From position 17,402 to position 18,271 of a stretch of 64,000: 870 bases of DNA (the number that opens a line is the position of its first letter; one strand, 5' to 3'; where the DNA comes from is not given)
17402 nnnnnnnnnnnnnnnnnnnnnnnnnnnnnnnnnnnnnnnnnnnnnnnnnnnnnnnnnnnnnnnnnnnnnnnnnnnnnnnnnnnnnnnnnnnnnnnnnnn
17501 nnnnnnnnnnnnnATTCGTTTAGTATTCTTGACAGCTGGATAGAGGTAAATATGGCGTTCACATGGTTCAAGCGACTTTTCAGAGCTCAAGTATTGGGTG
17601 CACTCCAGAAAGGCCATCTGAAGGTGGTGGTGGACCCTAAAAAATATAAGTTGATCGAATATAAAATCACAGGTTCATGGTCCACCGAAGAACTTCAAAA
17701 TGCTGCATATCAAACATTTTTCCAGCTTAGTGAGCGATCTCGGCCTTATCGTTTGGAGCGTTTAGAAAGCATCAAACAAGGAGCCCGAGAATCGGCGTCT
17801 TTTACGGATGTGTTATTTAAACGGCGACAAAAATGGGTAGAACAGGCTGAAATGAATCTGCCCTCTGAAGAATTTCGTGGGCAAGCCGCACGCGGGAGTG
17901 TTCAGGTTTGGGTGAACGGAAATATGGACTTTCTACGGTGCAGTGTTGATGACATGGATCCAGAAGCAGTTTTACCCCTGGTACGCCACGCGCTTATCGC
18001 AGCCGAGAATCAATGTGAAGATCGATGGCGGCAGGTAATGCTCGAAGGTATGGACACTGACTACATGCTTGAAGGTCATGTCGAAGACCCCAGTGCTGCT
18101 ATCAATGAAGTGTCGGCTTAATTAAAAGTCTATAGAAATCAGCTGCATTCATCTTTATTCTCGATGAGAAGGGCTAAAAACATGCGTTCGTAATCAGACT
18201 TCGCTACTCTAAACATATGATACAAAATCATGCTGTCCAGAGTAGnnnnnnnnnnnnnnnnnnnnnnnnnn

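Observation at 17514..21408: clpP and clpX split by a 3.9-kb insertion carrying a hypothetical gene and a giant Cys-repeat protein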

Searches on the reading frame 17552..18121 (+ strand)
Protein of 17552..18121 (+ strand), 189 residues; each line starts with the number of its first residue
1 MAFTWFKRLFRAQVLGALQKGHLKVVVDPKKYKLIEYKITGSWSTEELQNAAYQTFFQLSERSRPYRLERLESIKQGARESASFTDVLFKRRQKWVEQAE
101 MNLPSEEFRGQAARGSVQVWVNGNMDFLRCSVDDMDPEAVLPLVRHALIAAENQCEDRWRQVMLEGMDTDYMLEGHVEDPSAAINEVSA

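Call 3: search_protein_families(library=pfam, proteins=[window:17552-18121:+], max_evalue=0.01)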
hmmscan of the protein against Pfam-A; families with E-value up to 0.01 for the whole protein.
window:17552-18121:+ (189 aa): 2 families
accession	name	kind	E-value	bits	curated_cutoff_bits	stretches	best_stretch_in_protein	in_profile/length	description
PF02575.21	YbaB_DNA_bd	-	7.4e-06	26.5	25.5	1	91-163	6-79/91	YbaB/EbfC DNA-binding family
PF09019.17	EcoRII-C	-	0.0092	16.5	25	0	124-166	69-110/165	EcoRII C terminal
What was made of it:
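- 17552..18121 (+): ORF2: a 189-aa protein with a YbaB/EbfC-fold C-terminal half (residues ~91-174) and a ~90-residue N-terminal extension. It belongs to a small family embedded in clp clusters. It starts 38 bp after clpP and has a GAGG ribosome-binding site. PF02575 26.5 bits against a 25.5 cutoff (call 3).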

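Call 4: search_protein_families(library=ncbifam, proteins=[window:17552-18121:+], max_evalue=0.01)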
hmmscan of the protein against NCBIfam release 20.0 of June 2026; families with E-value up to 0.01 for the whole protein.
window:17552-18121:+ (189 aa): 0 families

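Call 8: find_homologous_proteins(query=window:17552-18121:+, max_evalue=0.001)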
Query window:17552-18121:+ (189 aa): 1 proteins with E <= 0.001 among 113 candidates.
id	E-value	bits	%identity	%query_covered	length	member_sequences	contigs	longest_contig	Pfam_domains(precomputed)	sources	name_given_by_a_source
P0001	6.0e-122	422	100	100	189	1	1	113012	PF02575.22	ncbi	-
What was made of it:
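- Tried and rejected: It found only the query itself (call 8).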

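Call 10: find_encoding_contigs(protein=P0001, flank=10000, max_places=6)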
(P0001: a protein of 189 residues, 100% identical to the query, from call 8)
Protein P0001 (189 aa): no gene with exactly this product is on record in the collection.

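Call 11: list_cluster_members(proteins=[window:17552-18121:+, window:21397-22632:+, window:16932-17513:+, window:18246-21332:+])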
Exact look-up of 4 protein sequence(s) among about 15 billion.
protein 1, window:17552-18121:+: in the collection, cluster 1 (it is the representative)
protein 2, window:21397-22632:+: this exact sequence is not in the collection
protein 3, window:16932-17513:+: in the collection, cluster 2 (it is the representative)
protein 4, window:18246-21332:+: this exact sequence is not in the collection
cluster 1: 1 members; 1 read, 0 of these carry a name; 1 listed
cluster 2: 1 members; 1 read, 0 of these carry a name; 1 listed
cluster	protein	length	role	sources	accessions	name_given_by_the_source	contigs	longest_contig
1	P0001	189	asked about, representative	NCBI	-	-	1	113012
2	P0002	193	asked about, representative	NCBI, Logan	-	-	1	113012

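Call 18: search_protein_representatives(protein=window:17552-18121:+)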
Query: 189 residues. Proteins with E-value up to 0.001 (for the whole library): 11; up to 1e-10: 2; up to 1e-30: 1. The best 11 are listed.
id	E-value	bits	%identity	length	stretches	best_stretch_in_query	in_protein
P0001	1.9e-122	422.1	100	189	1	1-189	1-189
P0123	2.0e-29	119.0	36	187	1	18-179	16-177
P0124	1.0e-09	54.9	28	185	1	16-176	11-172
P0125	4.4e-09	52.8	27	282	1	19-162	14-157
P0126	5.4e-08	49.3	27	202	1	17-163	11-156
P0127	4.5e-07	46.2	36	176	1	74-170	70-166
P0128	5.6e-06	42.7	28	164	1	19-165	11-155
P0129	7.6e-06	42.3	25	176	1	20-170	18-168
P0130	8.7e-06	42.1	29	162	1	33-167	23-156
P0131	1.6e-04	38.0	28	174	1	20-164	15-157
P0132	3.7e-04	36.8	35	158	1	46-166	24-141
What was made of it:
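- An exhaustive search finds 11 family clusters (call 18).
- Tried and rejected: The family appeared only in the exhaustive search (call 18).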

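Call 21: find_homologous_proteins(query=A1, max_evalue=0.001)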
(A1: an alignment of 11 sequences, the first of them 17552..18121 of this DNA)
Query A1 (11 sequences) (189 aa, profile of the alignment): 3 proteins with E <= 0.001 among 8000 candidates.
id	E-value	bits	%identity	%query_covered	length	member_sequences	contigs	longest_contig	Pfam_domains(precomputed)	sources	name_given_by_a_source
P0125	8.3e-63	229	27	81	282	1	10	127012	-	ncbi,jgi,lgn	jgi:DNA-binding protein YbaB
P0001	5.4e-58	214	100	100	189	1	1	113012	PF02575.22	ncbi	-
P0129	9.4e-58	213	29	56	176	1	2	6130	-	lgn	-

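Call 22: find_encoding_contigs(protein=P0125, flank=10000, max_places=4)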
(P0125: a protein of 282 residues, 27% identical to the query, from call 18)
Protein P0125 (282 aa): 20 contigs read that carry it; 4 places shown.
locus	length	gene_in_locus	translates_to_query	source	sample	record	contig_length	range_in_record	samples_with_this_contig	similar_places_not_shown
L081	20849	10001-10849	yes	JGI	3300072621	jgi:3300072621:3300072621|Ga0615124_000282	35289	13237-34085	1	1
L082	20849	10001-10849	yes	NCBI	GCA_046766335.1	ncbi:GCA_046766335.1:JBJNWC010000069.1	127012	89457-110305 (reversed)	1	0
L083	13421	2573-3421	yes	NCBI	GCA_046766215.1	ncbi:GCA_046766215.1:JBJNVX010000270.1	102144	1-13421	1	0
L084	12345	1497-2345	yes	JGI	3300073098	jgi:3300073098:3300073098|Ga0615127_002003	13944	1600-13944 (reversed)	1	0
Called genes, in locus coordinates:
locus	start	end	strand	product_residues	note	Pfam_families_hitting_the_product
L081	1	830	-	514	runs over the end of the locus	PF00497:SBP_bac_3, PF03466:LysR_substrate (weak), PF01464:SLT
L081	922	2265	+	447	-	PF01966:HD (weak), PF19276:HD_assoc_2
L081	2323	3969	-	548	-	-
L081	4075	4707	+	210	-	PF08241:Methyltransf_11, PF13649:Methyltransf_25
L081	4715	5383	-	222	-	-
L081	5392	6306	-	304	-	PF01030:Recep_L_domain (weak)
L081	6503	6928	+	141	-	-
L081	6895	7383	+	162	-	-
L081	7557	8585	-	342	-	PF13449:Phytase-like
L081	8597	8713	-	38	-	-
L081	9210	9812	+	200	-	PF00574:CLP_protease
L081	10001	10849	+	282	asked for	-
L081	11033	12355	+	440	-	PF06689:zf-C4_ClpX, PF05496:RuvB_N (weak), PF01078:Mg_chelatase (faint), PF07724:AAA_2, PF13401:AAA_22 (faint), PF00004:AAA, PF07728:AAA_5 (faint), PF10431:ClpB_D2-small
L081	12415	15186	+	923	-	PF02190:LON_substr_bdg, PF13191:AAA_16 (faint), PF00004:AAA, PF07728:AAA_5, PF22667:Lon_lid, PF05362:Lon_C, PF13541:ChlI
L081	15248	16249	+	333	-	PF00069:Pkinase, PF07714:PK_Tyr_Ser-Thr, PF01636:APH (faint)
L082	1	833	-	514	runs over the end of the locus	PF00497:SBP_bac_3, PF03466:LysR_substrate (weak), PF01464:SLT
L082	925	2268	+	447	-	PF01966:HD (weak), PF19276:HD_assoc_2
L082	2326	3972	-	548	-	-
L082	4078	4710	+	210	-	PF08241:Methyltransf_11, PF13649:Methyltransf_25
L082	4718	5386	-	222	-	-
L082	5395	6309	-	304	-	PF01030:Recep_L_domain (weak)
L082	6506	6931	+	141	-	-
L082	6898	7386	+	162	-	-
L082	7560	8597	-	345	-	PF13449:Phytase-like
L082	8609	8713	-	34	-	-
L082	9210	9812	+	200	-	PF00574:CLP_protease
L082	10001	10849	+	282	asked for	-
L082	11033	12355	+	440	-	PF06689:zf-C4_ClpX, PF05496:RuvB_N (weak), PF01078:Mg_chelatase (faint), PF07724:AAA_2, PF13401:AAA_22 (faint), PF00004:AAA, PF07728:AAA_5 (faint), PF10431:ClpB_D2-small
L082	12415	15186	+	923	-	PF02190:LON_substr_bdg, PF13191:AAA_16 (faint), PF00004:AAA, PF07728:AAA_5, PF22667:Lon_lid, PF05362:Lon_C, PF13541:ChlI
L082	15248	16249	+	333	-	PF00069:Pkinase, PF07714:PK_Tyr_Ser-Thr, PF01636:APH (faint)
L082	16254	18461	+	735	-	PF13442:Cytochrome_CBB3 (faint), PF14522:Cytochrome_C7 (faint), PF14537:Cytochrom_c3_2 (faint), PF00034:Cytochrom_C (weak), PF09699:Paired_CXXCH_1 (weak)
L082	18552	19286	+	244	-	PF01138:RNase_PH, PF03725:RNase_PH_C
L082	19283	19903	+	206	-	PF01725:Ham1p_like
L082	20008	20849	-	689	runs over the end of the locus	PF20245:DUF6600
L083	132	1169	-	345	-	PF13449:Phytase-like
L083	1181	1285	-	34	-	-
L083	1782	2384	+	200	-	PF00574:CLP_protease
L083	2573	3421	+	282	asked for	-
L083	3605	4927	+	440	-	PF06689:zf-C4_ClpX, PF05496:RuvB_N (weak), PF01078:Mg_chelatase (faint), PF07724:AAA_2, PF13401:AAA_22 (faint), PF00004:AAA, PF07728:AAA_5 (faint), PF10431:ClpB_D2-small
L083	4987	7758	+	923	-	PF02190:LON_substr_bdg, PF13191:AAA_16 (faint), PF00004:AAA, PF07728:AAA_5, PF22667:Lon_lid, PF05362:Lon_C, PF13541:ChlI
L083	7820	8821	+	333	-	PF00069:Pkinase, PF07714:PK_Tyr_Ser-Thr, PF01636:APH (faint)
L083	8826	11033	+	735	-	PF13442:Cytochrome_CBB3 (faint), PF14522:Cytochrome_C7 (faint), PF14537:Cytochrom_c3_2 (faint), PF00034:Cytochrom_C (weak), PF09699:Paired_CXXCH_1 (weak)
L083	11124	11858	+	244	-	PF01138:RNase_PH, PF03725:RNase_PH_C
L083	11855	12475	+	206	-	PF01725:Ham1p_like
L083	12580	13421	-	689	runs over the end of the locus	PF20245:DUF6600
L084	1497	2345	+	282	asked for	-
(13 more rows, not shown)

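Call 23: find_encoding_contigs(protein=P0129, flank=10000, max_places=3)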
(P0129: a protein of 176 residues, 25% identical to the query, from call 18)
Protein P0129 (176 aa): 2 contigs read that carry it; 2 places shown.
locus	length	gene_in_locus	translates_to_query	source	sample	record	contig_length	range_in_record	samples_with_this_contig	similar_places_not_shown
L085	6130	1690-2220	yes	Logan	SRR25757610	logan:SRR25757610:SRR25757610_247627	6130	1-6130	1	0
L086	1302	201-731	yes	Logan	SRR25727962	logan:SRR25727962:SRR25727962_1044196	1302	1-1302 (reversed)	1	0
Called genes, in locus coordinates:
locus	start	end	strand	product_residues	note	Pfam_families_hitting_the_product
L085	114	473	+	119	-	-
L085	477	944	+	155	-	-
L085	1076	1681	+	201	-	PF00574:CLP_protease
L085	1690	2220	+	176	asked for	-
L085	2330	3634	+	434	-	PF06689:zf-C4_ClpX, PF05496:RuvB_N (weak), PF01078:Mg_chelatase (faint), PF07724:AAA_2, PF13401:AAA_22 (faint), PF00004:AAA, PF07728:AAA_5 (faint), PF10431:ClpB_D2-small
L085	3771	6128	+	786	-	?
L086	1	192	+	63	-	?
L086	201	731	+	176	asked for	-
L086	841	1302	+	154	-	?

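Call 24: find_encoding_contigs(protein=P0123, flank=10000, max_places=3)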
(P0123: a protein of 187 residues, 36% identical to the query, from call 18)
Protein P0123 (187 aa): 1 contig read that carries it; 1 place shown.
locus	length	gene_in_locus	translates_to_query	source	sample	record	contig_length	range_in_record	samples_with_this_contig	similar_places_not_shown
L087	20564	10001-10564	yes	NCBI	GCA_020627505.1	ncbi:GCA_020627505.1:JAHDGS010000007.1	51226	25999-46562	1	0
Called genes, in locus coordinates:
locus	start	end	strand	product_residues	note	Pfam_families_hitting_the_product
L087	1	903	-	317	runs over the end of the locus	PF03308:MeaB, PF13401:AAA_22 (faint), PF02492:cobW (weak)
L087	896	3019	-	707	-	PF01642:MM_CoA_mutase, PF02310:B12-binding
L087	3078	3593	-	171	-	-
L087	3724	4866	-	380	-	PF08238:Sel1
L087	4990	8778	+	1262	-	PF00353:HemolysinCabind, PF01364:Peptidase_C25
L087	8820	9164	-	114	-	-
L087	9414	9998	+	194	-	PF00574:CLP_protease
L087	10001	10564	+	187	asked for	-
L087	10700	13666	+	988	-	-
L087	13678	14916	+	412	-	PF06689:zf-C4_ClpX, PF00493:MCM (weak), PF01078:Mg_chelatase (faint), PF00004:AAA, PF07724:AAA_2, PF07728:AAA_5 (faint), PF13401:AAA_22 (faint), PF10431:ClpB_D2-small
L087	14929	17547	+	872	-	PF02190:LON_substr_bdg, PF13191:AAA_16 (faint), PF00004:AAA, PF07724:AAA_2 (weak), PF07728:AAA_5, PF22667:Lon_lid, PF05362:Lon_C, PF13541:ChlI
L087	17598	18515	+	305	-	-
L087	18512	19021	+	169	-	-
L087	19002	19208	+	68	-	-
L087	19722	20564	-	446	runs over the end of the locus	-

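Call 26: find_encoding_contigs(protein=P0124, flank=6000, max_places=2)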
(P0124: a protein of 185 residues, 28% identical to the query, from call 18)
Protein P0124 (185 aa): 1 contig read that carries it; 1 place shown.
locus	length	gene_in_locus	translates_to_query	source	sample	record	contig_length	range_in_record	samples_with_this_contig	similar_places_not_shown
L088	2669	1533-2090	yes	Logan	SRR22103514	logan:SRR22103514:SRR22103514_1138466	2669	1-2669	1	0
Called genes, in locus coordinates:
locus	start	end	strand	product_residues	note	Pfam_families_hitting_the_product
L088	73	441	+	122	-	-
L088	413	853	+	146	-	-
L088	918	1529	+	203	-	PF00574:CLP_protease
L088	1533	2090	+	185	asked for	-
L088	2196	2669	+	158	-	?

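Call 27: find_encoding_contigs(protein=P0126, flank=6000, max_places=2)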
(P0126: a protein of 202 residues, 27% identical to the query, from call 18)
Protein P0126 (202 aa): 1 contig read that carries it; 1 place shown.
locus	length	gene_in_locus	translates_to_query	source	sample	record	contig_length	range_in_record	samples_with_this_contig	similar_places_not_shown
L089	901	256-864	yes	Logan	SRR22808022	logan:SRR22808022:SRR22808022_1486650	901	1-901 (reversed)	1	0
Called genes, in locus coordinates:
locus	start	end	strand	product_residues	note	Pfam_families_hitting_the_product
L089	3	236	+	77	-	?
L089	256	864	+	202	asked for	PF02575:YbaB_DNA_bd (weak)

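Call 28: find_encoding_contigs(protein=P0127, flank=6000, max_places=2)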
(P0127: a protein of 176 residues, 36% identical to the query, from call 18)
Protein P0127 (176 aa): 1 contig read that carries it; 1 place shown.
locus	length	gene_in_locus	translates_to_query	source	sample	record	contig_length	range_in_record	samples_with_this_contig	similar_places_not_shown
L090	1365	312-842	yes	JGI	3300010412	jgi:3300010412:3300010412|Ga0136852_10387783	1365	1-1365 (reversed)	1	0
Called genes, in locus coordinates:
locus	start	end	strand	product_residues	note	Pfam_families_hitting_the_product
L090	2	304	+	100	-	?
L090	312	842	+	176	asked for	-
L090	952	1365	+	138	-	?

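Call 29: find_encoding_contigs(protein=P0128, flank=8000, max_places=2)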
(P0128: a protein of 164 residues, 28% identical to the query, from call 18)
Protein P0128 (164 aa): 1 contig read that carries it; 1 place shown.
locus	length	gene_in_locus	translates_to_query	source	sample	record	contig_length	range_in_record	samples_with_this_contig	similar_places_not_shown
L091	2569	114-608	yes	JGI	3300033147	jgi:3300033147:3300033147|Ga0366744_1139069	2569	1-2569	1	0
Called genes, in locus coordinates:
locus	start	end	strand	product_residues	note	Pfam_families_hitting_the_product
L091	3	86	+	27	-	?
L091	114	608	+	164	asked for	-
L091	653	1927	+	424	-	PF06689:zf-C4_ClpX, PF05496:RuvB_N (faint), PF01078:Mg_chelatase (faint), PF00004:AAA, PF07724:AAA_2, PF07728:AAA_5 (faint), PF10431:ClpB_D2-small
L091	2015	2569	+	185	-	?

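Call 30: find_encoding_contigs(protein=P0130, flank=8000, max_places=2)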
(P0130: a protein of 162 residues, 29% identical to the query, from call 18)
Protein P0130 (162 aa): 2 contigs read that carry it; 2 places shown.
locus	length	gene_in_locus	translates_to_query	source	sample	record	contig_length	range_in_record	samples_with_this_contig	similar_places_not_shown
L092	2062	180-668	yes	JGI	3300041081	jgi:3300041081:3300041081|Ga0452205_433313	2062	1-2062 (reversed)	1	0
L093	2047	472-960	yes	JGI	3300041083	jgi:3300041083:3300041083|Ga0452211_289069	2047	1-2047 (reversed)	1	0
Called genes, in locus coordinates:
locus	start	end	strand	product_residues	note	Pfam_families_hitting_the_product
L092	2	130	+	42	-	?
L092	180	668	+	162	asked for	-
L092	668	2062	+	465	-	?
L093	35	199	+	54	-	-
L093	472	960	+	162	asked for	-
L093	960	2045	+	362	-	?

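Call 31: find_encoding_contigs(protein=P0131, flank=8000, max_places=2)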
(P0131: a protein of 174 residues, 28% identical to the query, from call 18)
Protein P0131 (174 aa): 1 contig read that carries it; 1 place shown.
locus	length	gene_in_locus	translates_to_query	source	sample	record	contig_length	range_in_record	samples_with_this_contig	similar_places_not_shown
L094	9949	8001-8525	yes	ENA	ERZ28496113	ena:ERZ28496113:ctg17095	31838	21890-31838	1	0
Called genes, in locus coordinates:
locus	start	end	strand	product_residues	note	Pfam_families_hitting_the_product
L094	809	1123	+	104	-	PF04977:DivIC (weak)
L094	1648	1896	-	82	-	-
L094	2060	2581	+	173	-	-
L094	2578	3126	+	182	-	PF00990:GGDEF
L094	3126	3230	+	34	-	-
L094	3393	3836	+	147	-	-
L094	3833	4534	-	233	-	PF07724:AAA_2, PF10431:ClpB_D2-small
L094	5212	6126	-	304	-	-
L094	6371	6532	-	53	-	-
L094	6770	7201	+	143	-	PF00574:CLP_protease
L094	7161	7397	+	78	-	PF00574:CLP_protease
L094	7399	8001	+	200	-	PF00574:CLP_protease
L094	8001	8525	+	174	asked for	PF02575:YbaB_DNA_bd (faint)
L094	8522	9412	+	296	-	PF03781:FGE-sulfatase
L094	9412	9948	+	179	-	?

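Call 37: list_cluster_members(proteins=[L087:13678-14916:+, L087:9414-9998:+, L087:14929-17547:+, L087:896-3019:-, L082:11033-12355:+, L082:9210-9812:+, L082:12415-15186:+, L082:18552-19286:+, L083:3605-4927:+, L087:10700-13666:+])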
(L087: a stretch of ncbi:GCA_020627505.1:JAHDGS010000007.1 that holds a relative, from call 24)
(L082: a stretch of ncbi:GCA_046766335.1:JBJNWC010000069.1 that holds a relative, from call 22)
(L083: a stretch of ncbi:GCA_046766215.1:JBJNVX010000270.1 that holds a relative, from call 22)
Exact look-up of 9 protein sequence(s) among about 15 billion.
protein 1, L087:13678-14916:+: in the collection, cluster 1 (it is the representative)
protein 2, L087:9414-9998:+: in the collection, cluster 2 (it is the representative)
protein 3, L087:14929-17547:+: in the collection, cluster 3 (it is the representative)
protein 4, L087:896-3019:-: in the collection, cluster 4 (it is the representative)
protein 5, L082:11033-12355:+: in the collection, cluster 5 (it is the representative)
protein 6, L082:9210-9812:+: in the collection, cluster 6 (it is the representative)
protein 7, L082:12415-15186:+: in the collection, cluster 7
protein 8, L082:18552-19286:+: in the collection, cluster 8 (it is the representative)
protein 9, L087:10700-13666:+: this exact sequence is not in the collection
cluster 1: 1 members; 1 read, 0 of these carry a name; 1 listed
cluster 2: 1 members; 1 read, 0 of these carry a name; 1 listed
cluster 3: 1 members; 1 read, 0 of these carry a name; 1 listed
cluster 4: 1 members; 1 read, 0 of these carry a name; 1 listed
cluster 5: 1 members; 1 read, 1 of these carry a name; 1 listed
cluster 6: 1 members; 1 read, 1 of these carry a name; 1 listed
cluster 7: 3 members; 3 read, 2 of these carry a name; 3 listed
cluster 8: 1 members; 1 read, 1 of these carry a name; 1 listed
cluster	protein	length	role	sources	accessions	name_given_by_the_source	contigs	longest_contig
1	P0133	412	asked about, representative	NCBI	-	-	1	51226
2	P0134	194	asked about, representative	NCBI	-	-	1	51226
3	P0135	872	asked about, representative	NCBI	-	-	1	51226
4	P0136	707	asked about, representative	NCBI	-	-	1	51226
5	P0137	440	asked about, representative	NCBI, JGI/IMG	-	ATP-dependent Clp protease ATP-binding subunit ClpX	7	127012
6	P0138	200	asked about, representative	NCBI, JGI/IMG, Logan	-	ATP-dependent Clp protease protease subunit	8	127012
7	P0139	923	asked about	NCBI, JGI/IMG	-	ATP-dependent Lon protease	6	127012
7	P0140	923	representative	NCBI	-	-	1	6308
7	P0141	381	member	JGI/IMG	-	ATP-dependent Lon protease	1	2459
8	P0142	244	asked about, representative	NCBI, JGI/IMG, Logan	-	ribonuclease PH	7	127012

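Call 42: find_related_loci(query=A2, collection=metagenome_contigs, flank=5000)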
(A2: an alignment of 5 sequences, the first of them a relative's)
Query A2 (282 aa) in metagenome_contigs; peptide patterns used: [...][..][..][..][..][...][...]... (x = any residue, [..] = any of these).
133 stretches matched a pattern, but none encodes a relative of the query by tblastn (E <= 1e-3).
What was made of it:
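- Tried and rejected: A subset alignment found nothing (call 42).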
